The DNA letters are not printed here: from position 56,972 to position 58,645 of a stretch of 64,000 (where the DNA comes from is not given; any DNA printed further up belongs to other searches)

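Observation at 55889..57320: Tandem triplication producing three intact yidD genes between cysS and hisI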

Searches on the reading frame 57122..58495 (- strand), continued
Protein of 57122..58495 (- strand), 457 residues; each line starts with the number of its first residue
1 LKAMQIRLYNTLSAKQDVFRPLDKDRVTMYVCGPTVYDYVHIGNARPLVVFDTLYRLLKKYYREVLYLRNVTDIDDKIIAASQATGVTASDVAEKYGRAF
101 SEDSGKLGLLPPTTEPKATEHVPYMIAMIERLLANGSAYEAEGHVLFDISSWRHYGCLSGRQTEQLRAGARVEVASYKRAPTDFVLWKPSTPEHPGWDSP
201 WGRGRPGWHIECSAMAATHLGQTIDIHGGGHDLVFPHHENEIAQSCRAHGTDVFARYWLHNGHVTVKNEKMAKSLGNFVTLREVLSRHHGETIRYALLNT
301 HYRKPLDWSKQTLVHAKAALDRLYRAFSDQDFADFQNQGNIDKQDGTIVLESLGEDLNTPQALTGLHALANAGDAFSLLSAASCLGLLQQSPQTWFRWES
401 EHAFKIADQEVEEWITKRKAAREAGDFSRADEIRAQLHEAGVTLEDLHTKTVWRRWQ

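Call 14: find_homologous_proteins(query=window:57122-58495:-, max_evalue=1e-50)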
Query window:57122-58495:- (457 aa): 8000 proteins with E <= 1e-50 among 8000 candidates; the best 120 are listed.
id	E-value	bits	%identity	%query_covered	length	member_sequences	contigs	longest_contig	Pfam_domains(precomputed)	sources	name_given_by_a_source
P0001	4.1e-289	977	91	99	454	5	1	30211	PF09334.18,PF01406.26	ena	-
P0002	4.4e-259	878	81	99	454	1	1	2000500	PF09334.18,PF01406.26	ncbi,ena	-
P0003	9.0e-177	607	60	99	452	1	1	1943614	PF09334.18,PF01406.26,PF23493.2,PF00133.29,PF09190.18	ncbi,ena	-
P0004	1.4e-175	603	59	99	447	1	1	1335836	PF09334.18,PF01406.26,PF23493.2,PF09190.18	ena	-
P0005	1.7e-175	602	58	99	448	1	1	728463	PF09334.18,PF01406.26,PF23493.2,PF01921.25,PF00133.29,PF09190.18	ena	-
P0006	1.0e-171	590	56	99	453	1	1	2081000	PF09334.18,PF01406.26,PF23493.2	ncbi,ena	-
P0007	5.9e-171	587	59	99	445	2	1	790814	PF09334.18,PF01406.26,PF23493.2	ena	-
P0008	2.6e-169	582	57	99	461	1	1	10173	PF09334.18,PF01406.26,PF23493.2,PF01921.25,PF09190.18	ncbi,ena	-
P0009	8.0e-169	580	58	99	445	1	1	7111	PF09334.18,PF01406.26,PF23493.2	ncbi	-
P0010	4.3e-167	575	58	99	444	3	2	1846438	PF09334.18,PF01406.26,PF23493.2,PF09190.18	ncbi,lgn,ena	-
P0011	7.5e-167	574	56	99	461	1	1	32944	PF09334.18,PF01406.26,PF23493.2,PF01921.25,PF09190.18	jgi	jgi:cysteinyl-tRNA synthetase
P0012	1.3e-165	570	57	99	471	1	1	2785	PF09334.18,PF01406.26,PF23493.2,PF01921.25,PF09190.18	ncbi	-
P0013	2.7e-165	569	55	99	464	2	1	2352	PF09334.18,PF01406.26,PF23493.2,PF00133.29,PF09190.18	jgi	-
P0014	2.7e-165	569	56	99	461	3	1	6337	PF09334.18,PF01406.26,PF23493.2,PF01921.25,PF09190.18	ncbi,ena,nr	ncbi:MAG: cysteine--tRNA ligase [Proteobacteria bacterium]|nr:cysteine--tRNA ligase [Pseudomonadota 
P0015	4.4e-165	568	56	99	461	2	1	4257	PF09334.18,PF01406.26,PF23493.2,PF01921.25,PF09190.18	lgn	-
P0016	1.5e-164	566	56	99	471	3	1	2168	PF09334.18,PF01406.26,PF23493.2,PF01921.25,PF09190.18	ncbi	-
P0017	1.9e-164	566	57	99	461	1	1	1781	PF09334.18,PF01406.26,PF23493.2,PF09190.18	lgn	-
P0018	4.7e-164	565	57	99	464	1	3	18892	PF09334.18,PF01406.26,PF23493.2,PF09190.18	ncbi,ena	-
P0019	3.8e-163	562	56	99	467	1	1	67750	PF09334.18,PF01406.26,PF23493.2,PF01921.25,PF09190.18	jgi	jgi:cysteinyl-tRNA synthetase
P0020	2.2e-162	559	56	99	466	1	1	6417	PF09334.18,PF01406.26,PF23493.2,PF01921.25,PF09190.18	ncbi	-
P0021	3.3e-162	559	58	99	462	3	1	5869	PF09334.18,PF01406.26,PF23493.2,PF01921.25,PF09190.18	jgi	-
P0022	5.2e-162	558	56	99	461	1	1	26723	PF09334.18,PF01406.26,PF23493.2,PF09190.18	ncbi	-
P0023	4.8e-161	555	57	98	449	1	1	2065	PF09334.18,PF01406.26,PF23493.2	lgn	-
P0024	1.1e-160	554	56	99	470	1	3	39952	PF09334.18,PF01406.26,PF23493.2,PF09190.18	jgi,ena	-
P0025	2.3e-160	553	56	99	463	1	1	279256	PF09334.18,PF01406.26,PF23493.2,PF01921.25,PF09190.18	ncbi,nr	ncbi:MAG: cysteine--tRNA ligase [Halofilum sp. (in: g-proteobacteria)]|nr:cysteine--tRNA ligase [Hal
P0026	3.0e-160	552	55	99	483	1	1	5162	PF09334.18,PF01406.26,PF23493.2,PF00133.29,PF09190.18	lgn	-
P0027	5.6e-160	551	56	99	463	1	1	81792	PF09334.18,PF01406.26,PF23493.2,PF01921.25,PF00133.29,PF09190.18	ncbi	-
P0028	7.2e-160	551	55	99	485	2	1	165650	PF09334.18,PF01406.26,PF23493.2,PF00133.29,PF09190.18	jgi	jgi:cysteinyl-tRNA synthetase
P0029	9.8e-160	551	55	99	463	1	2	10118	PF09334.18,PF01406.26,PF23493.2,PF09190.18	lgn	-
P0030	1.3e-159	550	54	99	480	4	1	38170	PF09334.18,PF01406.26,PF23493.2,PF01921.25,PF00133.29,PF09190.18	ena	-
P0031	1.3e-159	550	56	99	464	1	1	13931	PF09334.18,PF01406.26,PF23493.2,PF09190.18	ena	-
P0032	2.8e-159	549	55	99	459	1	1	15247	PF09334.18,PF01406.26,PF23493.2,PF00133.29,PF09190.18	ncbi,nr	ncbi:MAG: cysteine--tRNA ligase [Rhodospirillaceae bacterium]|nr:cysteine--tRNA ligase [Rhodospirill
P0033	3.7e-159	549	58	99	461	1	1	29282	PF09334.18,PF01406.26,PF23493.2,PF01921.25,PF09190.18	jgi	-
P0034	6.6e-159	548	55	99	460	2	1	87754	PF09334.18,PF01406.26,PF23493.2,PF01921.25,PF09190.18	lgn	-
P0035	1.1e-158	547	55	99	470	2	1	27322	PF09334.18,PF01406.26,PF23493.2,PF01921.25,PF09190.18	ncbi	-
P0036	1.3e-158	547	56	99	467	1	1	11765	PF09334.18,PF01406.26,PF23493.2,PF01921.25,PF09190.18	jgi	-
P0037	2.5e-158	546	57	98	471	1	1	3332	PF09334.18,PF01406.26,PF23493.2,PF01921.25,PF09190.18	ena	-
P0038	2.8e-158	546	53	99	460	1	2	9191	PF09334.18,PF01406.26,PF23493.2,PF01921.25,PF00133.29,PF09190.18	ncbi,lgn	ncbi:MAG: cysteine--tRNA ligase [Alphaproteobacteria bacterium]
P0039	3.0e-158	546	56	99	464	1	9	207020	PF09334.18,PF01406.26,PF23493.2,PF09190.18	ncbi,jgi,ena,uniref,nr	ncbi:cysteine--tRNA ligase [uncultured Ferrovibrio sp.]|jgi:cysteinyl-tRNA synthetase|uniref:cystein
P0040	3.6e-158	545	54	99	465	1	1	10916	PF09334.18,PF01406.26,PF23493.2,PF00133.29,PF09190.18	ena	-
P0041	6.4e-158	545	56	99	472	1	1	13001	PF09334.18,PF01406.26,PF23493.2,PF01921.25,PF09190.18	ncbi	-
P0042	9.3e-158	544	57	99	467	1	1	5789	PF09334.18,PF01406.26,PF23493.2,PF01921.25,PF09190.18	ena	-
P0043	1.0e-157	544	55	99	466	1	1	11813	PF09334.18,PF01406.26,PF23493.2,PF00133.29,PF09190.18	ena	-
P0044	1.1e-157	544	54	99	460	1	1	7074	PF09334.18,PF01406.26,PF23493.2,PF00133.29,PF09190.18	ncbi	-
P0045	1.8e-157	543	55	98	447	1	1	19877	PF09334.18,PF01406.26,PF23493.2,PF01921.25,PF00133.29,PF09190.18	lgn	-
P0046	2.4e-157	543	54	99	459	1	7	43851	PF09334.18,PF01406.26,PF23493.2,PF00133.29,PF09190.18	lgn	-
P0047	4.1e-157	542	54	99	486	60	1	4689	PF09334.18,PF01406.26,PF23493.2,PF09190.18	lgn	-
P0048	5.2e-157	542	54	99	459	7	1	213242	PF09334.18,PF01406.26,PF23493.2,PF00133.29,PF09190.18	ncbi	-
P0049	7.0e-157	541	55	99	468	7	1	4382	PF09334.18,PF01406.26,PF23493.2,PF00133.29,PF09190.18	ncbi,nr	ncbi:MAG: cysteine--tRNA ligase [Parvibaculum sp.]|nr:cysteine--tRNA ligase [Parvibaculum sp.]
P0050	7.1e-157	541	57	98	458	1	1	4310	PF09334.18,PF01406.26,PF23493.2,PF09190.18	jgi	jgi:cysteinyl-tRNA synthetase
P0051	8.4e-157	541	54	99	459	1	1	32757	PF09334.18,PF01406.26,PF23493.2,PF00133.29,PF09190.18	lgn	-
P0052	8.6e-157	541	54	99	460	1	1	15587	PF09334.18,PF01406.26,PF23493.2,PF00133.29,PF09190.18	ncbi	-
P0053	9.9e-157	541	56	98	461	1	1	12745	PF09334.18,PF01406.26,PF23493.2,PF00133.29,PF09190.18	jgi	jgi:cysteinyl-tRNA synthetase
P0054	1.0e-156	541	54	99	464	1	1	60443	PF09334.18,PF01406.26,PF23493.2,PF09190.18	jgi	-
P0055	1.1e-156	540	54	99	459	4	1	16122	PF09334.18,PF01406.26,PF23493.2,PF00133.29,PF09190.18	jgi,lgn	jgi:cysteinyl-tRNA synthetase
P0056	1.2e-156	540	54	99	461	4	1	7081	PF09334.18,PF01406.26,PF23493.2,PF00133.29,PF09190.18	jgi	jgi:cysteinyl-tRNA synthetase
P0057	1.2e-156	540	54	99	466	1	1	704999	PF09334.18,PF01406.26,PF23493.2,PF01921.25,PF00133.29,PF09190.18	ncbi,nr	ncbi:MAG: cysteine--tRNA ligase [Rhodospirillales bacterium]|nr:cysteine--tRNA ligase [Rhodospirilla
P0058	1.3e-156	540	54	99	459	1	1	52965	PF09334.18,PF01406.26,PF23493.2,PF00133.29,PF09190.18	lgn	-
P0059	1.3e-156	540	54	99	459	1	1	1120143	PF09334.18,PF01406.26,PF23493.2,PF00133.29,PF09190.18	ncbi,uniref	ncbi:MAG: cysteine--tRNA ligase [Ferrovibrio sp.]|uniref:cysteine--tRNA ligase n=1 Tax=Ferrovibrio s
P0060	1.5e-156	540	55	99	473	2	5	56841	PF09334.18,PF01406.26,PF23493.2,PF01921.25,PF00133.29,PF09190.18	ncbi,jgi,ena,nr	ncbi:MAG: cysteine--tRNA ligase [Rhodospirillales bacterium CG15_BIG_FIL_POST_REV_8_21_14_020_66_15]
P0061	1.7e-156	540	55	98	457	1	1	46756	PF09334.18,PF01406.26,PF23493.2,PF00133.29,PF09190.18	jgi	jgi:cysteinyl-tRNA synthetase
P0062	2.6e-156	539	55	99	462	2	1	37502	PF09334.18,PF01406.26,PF23493.2,PF01921.25,PF00133.29,PF09190.18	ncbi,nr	ncbi:MAG: cysteine--tRNA ligase [Alphaproteobacteria bacterium]|nr:cysteine--tRNA ligase [Alphaprote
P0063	2.9e-156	539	55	98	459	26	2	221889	PF09334.18,PF01406.26,PF23493.2,PF00133.29,PF09190.18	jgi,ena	-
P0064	3.1e-156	539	56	98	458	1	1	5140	PF09334.18,PF01406.26,PF23493.2,PF00133.29,PF09190.18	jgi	jgi:cysteinyl-tRNA synthetase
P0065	3.4e-156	539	55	99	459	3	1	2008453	PF09334.18,PF01406.26,PF23493.2,PF00133.29,PF09190.18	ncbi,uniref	ncbi:cysteine--tRNA ligase [Ferrovibrio xuzhouensis]|uniref:Cysteine--tRNA ligase n=1 Tax=Ferrovibri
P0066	3.6e-156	539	56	99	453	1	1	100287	PF09334.18,PF01406.26,PF23493.2,PF00133.29,PF09190.18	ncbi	-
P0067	4.3e-156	539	54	99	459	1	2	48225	PF09334.18,PF01406.26,PF23493.2,PF09190.18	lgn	-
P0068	4.3e-156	539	54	99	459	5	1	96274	PF09334.18,PF01406.26,PF23493.2,PF01921.25,PF00133.29,PF09190.18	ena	-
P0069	5.4e-156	538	54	99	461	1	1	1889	PF09334.18,PF01406.26,PF23493.2,PF00133.29,PF09190.18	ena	-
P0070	5.5e-156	538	55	98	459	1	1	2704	PF09334.18,PF01406.26,PF23493.2,PF00133.29,PF09190.18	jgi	jgi:cysteinyl-tRNA synthetase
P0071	6.2e-156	538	54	99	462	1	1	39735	PF09334.18,PF01406.26,PF23493.2,PF01921.25,PF00133.29,PF09190.18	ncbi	-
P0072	6.5e-156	538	55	98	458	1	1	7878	PF09334.18,PF01406.26,PF23493.2,PF00133.29,PF09190.18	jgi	jgi:cysteinyl-tRNA synthetase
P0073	6.5e-156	538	56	98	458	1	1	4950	PF09334.18,PF01406.26,PF23493.2,PF09190.18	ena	-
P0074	6.7e-156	538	54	99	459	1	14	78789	PF09334.18,PF01406.26,PF23493.2,PF01921.25,PF00133.29,PF09190.18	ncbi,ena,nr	ncbi:MAG: cysteine--tRNA ligase [Rhodospirillales bacterium]|nr:cysteine--tRNA ligase [Rhodospirilla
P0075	6.8e-156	538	54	99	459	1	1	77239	PF09334.18,PF01406.26,PF23493.2,PF01921.25,PF00133.29,PF09190.18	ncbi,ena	-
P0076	8.1e-156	538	54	99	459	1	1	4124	PF09334.18,PF01406.26,PF23493.2,PF01921.25,PF00133.29,PF09190.18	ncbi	ncbi:MAG: cysteine--tRNA ligase [Bacteroidales bacterium]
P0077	9.0e-156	537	54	99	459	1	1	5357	PF09334.18,PF01406.26,PF23493.2,PF01921.25,PF00133.29,PF09190.18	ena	-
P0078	9.2e-156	537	54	99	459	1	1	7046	PF09334.18,PF01406.26,PF23493.2,PF01921.25,PF00133.29,PF09190.18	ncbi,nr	ncbi:MAG TPA: cysteine--tRNA ligase [Rhodospirillales bacterium]|nr:cysteine--tRNA ligase [Rhodospir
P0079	1.1e-155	537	54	99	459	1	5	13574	PF09334.18,PF01406.26,PF23493.2,PF01921.25,PF00133.29,PF09190.18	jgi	jgi:cysteinyl-tRNA synthetase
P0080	1.2e-155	537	53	99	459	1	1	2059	PF09334.18,PF01406.26,PF23493.2,PF01921.25,PF09190.18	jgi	jgi:cysteinyl-tRNA synthetase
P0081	1.2e-155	537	54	99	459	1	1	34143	PF09334.18,PF01406.26,PF23493.2,PF01921.25,PF00133.29,PF09190.18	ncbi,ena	-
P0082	1.4e-155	537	57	98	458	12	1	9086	PF09334.18,PF01406.26,PF23493.2,PF01921.25,PF00133.29,PF09190.18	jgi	jgi:cysteinyl-tRNA synthetase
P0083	1.5e-155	537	54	99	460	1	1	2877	PF09334.18,PF01406.26,PF23493.2,PF00133.29,PF09190.18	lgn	-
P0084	1.6e-155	537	55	98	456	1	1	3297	PF09334.18,PF01406.26,PF23493.2,PF01921.25,PF09190.18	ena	-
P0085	1.7e-155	537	54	99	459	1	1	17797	PF09334.18,PF01406.26,PF23493.2,PF01921.25,PF00133.29,PF09190.18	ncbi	-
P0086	1.8e-155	536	55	99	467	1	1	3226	PF09334.18,PF01406.26,PF23493.2,PF09190.18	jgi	jgi:cysteinyl-tRNA synthetase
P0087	2.4e-155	536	53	99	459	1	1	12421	PF09334.18,PF01406.26,PF23493.2,PF09190.18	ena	-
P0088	2.4e-155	536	54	99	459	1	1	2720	PF09334.18,PF01406.26,PF23493.2,PF01921.25,PF00133.29,PF09190.18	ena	-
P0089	2.6e-155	536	56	99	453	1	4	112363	PF09334.18,PF01406.26,PF23493.2,PF00133.29,PF09190.18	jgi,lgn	jgi:cysteinyl-tRNA synthetase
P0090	2.8e-155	536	55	99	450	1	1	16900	PF09334.18,PF01406.26,PF00133.29,PF09190.18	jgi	jgi:cysteinyl-tRNA synthetase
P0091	3.0e-155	536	55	99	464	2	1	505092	PF09334.18,PF01406.26,PF23493.2,PF01921.25,PF09190.18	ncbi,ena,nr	ncbi:MAG TPA: cysteine--tRNA ligase [Azospirillaceae bacterium]|nr:cysteine--tRNA ligase [Azospirill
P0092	3.1e-155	536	54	99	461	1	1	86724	PF09334.18,PF01406.26,PF23493.2,PF00133.29,PF09190.18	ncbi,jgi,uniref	ncbi:MAG TPA: cysteine--tRNA ligase [Ferrovibrio sp.]|jgi:cysteinyl-tRNA synthetase|uniref:cysteine-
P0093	3.6e-155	535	54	99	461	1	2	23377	PF09334.18,PF01406.26,PF23493.2,PF00133.29,PF09190.18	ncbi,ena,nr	ncbi:MAG TPA: cysteine--tRNA ligase [Candidatus Defluviicoccus seviourii]|nr:cysteine--tRNA ligase [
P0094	4.3e-155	535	54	99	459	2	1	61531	PF09334.18,PF01406.26,PF23493.2,PF00133.29,PF09190.18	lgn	-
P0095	4.6e-155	535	56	98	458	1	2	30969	PF09334.18,PF01406.26,PF23493.2,PF09190.18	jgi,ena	jgi:cysteinyl-tRNA synthetase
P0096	4.7e-155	535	54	97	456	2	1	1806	PF09334.18,PF01406.26,PF23493.2,PF00133.29,PF09190.18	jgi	-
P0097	4.8e-155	535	55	98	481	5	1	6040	PF09334.18,PF01406.26,PF23493.2,PF00133.29,PF09190.18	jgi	jgi:cysteinyl-tRNA synthetase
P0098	4.9e-155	535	55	98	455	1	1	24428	PF09334.18,PF01406.26,PF23493.2,PF00133.29,PF09190.18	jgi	-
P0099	5.2e-155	535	55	99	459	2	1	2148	PF09334.18,PF01406.26,PF09190.18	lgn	-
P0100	5.7e-155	535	56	98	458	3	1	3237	PF09334.18,PF01406.26,PF23493.2,PF01921.25,PF00133.29,PF09190.18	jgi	jgi:cysteinyl-tRNA synthetase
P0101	6.4e-155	535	54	98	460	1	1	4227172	PF09334.18,PF01406.26,PF23493.2,PF00133.29,PF09190.18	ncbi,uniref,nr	ncbi:cysteinyl-tRNA synthetase [Dyella thiooxydans]|uniref:Cysteine--tRNA ligase n=2 Tax=Dyella thio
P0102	6.5e-155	535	54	99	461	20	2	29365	PF09334.18,PF01406.26,PF23493.2,PF00133.29,PF09190.18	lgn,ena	-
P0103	6.6e-155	535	54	99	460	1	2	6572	PF09334.18,PF01406.26,PF23493.2,PF00133.29,PF09190.18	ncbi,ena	-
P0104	7.0e-155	535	54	98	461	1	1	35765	PF09334.18,PF01406.26,PF23493.2,PF00133.29,PF09190.18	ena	-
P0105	7.2e-155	534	55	99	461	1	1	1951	PF09334.18,PF01406.26,PF23493.2,PF00133.29,PF09190.18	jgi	jgi:cysteinyl-tRNA synthetase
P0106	7.3e-155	534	53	99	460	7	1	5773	PF09334.18,PF01406.26,PF23493.2,PF01921.25,PF00133.29,PF09190.18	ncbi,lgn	-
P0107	7.4e-155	534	55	98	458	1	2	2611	PF09334.18,PF01406.26,PF23493.2,PF01921.25,PF00133.29,PF09190.18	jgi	jgi:cysteinyl-tRNA synthetase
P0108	8.3e-155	534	54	98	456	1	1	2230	PF09334.18,PF01406.26,PF23493.2,PF09190.18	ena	-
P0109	9.3e-155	534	53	99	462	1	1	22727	PF09334.18,PF01406.26,PF23493.2,PF00133.29,PF09190.18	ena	-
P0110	9.5e-155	534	54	99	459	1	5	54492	PF09334.18,PF01406.26,PF23493.2,PF00133.29,PF09190.18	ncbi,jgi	ncbi:MAG: cysteine--tRNA ligase [Ferrovibrio sp.]|jgi:cysteinyl-tRNA synthetase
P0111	1.1e-154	534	53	99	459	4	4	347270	PF09334.18,PF01406.26,PF23493.2,PF00133.29,PF09190.18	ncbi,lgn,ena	ncbi:MAG: cysteine--tRNA ligase [Pseudomonadota bacterium]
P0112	1.2e-154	534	55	99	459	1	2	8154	PF09334.18,PF01406.26,PF23493.2,PF09190.18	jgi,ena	-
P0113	1.3e-154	534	53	99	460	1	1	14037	PF09334.18,PF01406.26,PF23493.2,PF00133.29,PF09190.18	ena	-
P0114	1.4e-154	534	55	99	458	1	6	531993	PF09334.18,PF01406.26,PF23493.2,PF01921.25,PF09190.18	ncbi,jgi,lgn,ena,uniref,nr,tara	ncbi:MAG: cysteine--tRNA ligase [Haliea sp.]|uniref:cysteine--tRNA ligase n=1 Tax=Haliea sp. TaxID=1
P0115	1.4e-154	534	54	99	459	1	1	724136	PF09334.18,PF01406.26,PF23493.2,PF01921.25,PF00133.29,PF09190.18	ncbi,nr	ncbi:MAG: cysteine--tRNA ligase [Magnetospirillum sp.]|nr:cysteine--tRNA ligase [Magnetospirillum sp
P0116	1.5e-154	533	53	99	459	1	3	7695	PF09334.18,PF01406.26,PF23493.2,PF00133.29,PF09190.18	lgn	-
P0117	1.5e-154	533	55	99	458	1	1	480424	PF09334.18,PF01406.26,PF23493.2,PF00133.29,PF09190.18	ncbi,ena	-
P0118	1.6e-154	533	54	99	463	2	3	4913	PF09334.18,PF01406.26,PF23493.2,PF00133.29,PF09190.18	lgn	-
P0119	1.9e-154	533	54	98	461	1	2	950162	PF09334.18,PF01406.26,PF23493.2,PF00133.29,PF09190.18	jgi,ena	-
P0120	2.0e-154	533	55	98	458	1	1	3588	PF09334.18,PF01406.26,PF23493.2,PF00133.29,PF09190.18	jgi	jgi:cysteinyl-tRNA synthetase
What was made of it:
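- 57122..58495 (-): cysS, full length (cysteine--tRNA ligase). The ORF opens at a TTG at 58495. The relatives' gene calls start at the ATG at 58486. 91% and 81% identical to P0001 and P0002 (call 14).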

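Call 16: find_encoding_contigs(protein=P0001, flank=6000, max_places=6)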
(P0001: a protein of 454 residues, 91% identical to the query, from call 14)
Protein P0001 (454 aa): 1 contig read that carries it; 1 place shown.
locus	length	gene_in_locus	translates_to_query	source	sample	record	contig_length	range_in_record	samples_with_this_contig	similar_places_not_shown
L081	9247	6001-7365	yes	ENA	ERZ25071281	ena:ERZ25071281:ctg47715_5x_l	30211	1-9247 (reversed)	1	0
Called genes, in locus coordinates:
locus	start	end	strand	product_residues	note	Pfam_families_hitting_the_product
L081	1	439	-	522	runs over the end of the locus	PF01676:Metalloenzyme, PF06415:iPGM_N, PF01663:Phosphodiest (faint)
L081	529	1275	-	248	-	PF00902:TatC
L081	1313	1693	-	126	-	PF02416:TatA_B_E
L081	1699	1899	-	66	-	PF02416:TatA_B_E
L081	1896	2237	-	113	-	PF01503:PRA-PH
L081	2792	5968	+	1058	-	PF10150:RNase_E_G, PF20833:RNase_E_G_Thio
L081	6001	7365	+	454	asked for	PF01406:tRNA-synt_1e, PF09334:tRNA-synt_1g (faint)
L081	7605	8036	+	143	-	PF01502:PRA-CH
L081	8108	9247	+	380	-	?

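Call 17: find_encoding_contigs(protein=P0002, flank=6000, max_places=4)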
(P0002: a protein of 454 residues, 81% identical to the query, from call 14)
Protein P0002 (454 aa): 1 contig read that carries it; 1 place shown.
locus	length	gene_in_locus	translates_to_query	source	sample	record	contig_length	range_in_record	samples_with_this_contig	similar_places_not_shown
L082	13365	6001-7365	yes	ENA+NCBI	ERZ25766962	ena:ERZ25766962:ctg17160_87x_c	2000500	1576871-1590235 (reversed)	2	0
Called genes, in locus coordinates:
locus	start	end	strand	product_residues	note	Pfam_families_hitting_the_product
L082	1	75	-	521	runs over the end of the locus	PF01676:Metalloenzyme, PF06415:iPGM_N, PF01663:Phosphodiest (weak)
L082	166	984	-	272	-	PF00902:TatC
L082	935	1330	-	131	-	PF02416:TatA_B_E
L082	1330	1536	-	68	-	PF02416:TatA_B_E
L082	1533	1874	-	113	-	PF01503:PRA-PH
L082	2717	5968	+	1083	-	PF10150:RNase_E_G, PF20833:RNase_E_G_Thio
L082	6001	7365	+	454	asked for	PF01406:tRNA-synt_1e, PF09334:tRNA-synt_1g (faint)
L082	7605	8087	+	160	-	PF01502:PRA-CH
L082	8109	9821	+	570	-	PF00587:tRNA-synt_2b, PF04073:tRNA_edit, PF03129:HGTP_anticodon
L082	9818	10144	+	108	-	PF13698:DUF4156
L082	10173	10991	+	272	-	PF00106:adh_short, PF08659:KR (weak), PF13561:adh_short_C2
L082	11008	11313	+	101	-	-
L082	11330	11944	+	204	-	PF19489:SLT_4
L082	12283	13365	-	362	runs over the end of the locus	PF01926:MMR_HSR1, PF02421:FeoB_N, PF06071:YchF-GTPase_C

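Call 20: list_cluster_members(proteins=[P0001, P0002, P0003, P0004, P0006])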
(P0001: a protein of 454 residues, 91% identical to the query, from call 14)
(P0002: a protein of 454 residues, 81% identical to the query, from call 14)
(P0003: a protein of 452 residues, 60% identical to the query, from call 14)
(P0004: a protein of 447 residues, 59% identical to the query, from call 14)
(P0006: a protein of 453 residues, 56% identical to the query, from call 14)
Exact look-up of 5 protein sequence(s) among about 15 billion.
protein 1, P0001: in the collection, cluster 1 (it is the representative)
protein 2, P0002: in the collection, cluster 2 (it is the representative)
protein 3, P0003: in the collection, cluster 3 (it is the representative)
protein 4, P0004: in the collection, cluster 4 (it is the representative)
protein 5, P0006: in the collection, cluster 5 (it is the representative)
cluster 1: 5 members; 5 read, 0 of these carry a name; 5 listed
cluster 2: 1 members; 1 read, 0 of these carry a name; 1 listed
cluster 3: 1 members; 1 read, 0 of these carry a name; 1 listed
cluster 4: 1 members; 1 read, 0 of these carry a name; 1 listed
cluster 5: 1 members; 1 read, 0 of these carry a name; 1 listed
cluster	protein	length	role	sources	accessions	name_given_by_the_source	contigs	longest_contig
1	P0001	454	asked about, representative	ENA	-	-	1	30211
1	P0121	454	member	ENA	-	-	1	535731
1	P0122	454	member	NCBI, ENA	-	-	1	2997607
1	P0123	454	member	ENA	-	-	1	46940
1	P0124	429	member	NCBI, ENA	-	-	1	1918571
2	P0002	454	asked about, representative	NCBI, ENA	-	-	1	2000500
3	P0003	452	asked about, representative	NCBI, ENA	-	-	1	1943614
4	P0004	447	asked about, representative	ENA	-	-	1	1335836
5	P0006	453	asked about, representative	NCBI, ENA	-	-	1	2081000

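Call 23: find_encoding_contigs(protein=window:57122-58411:-, flank=4000, max_places=6)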
Protein window:57122-58411:- (429 aa): no gene with exactly this product is on record in the collection.

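Call 24: find_encoding_contigs(protein=P0124, flank=4000, max_places=6)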
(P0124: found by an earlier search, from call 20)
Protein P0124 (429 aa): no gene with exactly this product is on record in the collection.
